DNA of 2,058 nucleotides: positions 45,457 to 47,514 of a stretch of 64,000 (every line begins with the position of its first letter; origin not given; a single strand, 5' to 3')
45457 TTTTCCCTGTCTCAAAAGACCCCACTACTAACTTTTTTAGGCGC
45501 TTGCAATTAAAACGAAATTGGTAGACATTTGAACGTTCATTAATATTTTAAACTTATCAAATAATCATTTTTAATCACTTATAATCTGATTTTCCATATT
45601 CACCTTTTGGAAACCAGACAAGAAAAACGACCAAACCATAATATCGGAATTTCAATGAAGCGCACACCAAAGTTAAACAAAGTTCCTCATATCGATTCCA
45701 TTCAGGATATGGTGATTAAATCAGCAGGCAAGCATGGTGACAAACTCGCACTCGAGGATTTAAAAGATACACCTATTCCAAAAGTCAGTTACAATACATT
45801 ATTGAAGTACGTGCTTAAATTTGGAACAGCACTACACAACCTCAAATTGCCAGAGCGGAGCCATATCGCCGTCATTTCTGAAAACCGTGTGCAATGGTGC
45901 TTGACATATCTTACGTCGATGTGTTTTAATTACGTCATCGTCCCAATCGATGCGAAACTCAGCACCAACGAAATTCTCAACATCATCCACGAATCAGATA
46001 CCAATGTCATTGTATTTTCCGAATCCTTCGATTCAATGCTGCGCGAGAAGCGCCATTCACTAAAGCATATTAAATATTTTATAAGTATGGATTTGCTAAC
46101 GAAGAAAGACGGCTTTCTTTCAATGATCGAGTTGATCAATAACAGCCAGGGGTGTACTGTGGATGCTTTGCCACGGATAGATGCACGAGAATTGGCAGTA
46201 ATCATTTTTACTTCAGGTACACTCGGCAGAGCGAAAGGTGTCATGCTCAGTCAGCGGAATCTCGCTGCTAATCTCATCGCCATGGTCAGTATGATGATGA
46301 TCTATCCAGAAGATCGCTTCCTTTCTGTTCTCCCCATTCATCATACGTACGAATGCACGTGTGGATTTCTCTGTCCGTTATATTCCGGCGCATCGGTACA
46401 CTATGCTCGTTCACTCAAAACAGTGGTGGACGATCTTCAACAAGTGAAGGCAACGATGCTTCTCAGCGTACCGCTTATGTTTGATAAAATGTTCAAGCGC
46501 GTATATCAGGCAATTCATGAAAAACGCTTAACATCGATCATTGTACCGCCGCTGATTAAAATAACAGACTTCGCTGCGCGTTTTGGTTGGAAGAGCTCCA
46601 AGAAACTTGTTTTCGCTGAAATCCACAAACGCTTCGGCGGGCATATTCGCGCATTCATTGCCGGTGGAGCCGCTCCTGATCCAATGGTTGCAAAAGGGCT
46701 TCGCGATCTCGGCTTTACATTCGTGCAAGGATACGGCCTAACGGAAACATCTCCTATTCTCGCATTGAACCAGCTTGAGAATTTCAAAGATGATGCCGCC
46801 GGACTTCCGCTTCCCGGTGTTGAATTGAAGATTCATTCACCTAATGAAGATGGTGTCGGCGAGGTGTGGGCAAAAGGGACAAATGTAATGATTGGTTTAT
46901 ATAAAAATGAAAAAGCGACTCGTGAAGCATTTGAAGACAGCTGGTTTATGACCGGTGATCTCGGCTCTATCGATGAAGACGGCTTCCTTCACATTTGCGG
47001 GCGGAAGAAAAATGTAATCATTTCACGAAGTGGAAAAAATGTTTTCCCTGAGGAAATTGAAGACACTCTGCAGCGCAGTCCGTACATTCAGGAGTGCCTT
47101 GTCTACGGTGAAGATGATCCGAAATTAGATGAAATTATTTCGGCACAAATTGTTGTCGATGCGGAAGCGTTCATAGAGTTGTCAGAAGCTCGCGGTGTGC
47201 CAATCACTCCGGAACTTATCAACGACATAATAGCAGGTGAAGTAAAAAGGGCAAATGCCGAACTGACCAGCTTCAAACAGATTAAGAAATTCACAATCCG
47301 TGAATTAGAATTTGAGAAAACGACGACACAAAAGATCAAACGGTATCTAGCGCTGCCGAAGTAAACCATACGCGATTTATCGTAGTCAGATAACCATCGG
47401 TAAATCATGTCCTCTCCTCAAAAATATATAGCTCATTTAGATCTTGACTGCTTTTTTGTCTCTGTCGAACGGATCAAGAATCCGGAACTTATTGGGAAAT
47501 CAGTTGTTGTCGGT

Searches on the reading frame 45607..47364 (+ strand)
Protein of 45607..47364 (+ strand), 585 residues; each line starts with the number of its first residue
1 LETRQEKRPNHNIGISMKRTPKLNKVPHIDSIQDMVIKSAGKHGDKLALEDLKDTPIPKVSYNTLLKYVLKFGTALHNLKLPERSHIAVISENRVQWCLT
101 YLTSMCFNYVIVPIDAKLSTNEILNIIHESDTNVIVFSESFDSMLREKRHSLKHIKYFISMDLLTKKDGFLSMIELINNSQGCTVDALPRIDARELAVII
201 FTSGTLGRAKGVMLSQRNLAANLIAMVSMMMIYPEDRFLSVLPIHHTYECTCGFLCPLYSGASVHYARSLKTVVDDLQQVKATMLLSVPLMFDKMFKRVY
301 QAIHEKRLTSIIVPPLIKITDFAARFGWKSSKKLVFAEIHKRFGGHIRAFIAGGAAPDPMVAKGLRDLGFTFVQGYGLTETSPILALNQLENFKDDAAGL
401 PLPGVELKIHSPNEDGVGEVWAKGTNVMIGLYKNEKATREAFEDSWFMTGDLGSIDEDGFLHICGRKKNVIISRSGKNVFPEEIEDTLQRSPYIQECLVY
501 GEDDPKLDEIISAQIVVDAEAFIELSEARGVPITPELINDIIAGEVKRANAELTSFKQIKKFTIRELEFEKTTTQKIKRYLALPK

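Call 16: search_protein_families(library=pfam, proteins=[window:45607-47364:+], max_evalue=0.01)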
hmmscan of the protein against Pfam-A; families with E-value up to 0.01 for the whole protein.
window:45607-47364:+ (585 aa): 3 families
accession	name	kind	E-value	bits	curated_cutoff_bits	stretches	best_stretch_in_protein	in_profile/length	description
PF00501.34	AMP-binding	-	5.6e-63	213.5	29.9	1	39-432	4-384/384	AMP-binding enzyme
PF23562.2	AMP-binding_C_3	-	2.7e-06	28.2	20.8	1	469-579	2-105/124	AMP-binding enzyme C-terminal domain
PF13193.12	AMP-binding_C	-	0.00014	23.1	24.5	1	483-576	1-76/76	AMP-binding enzyme C-terminal domain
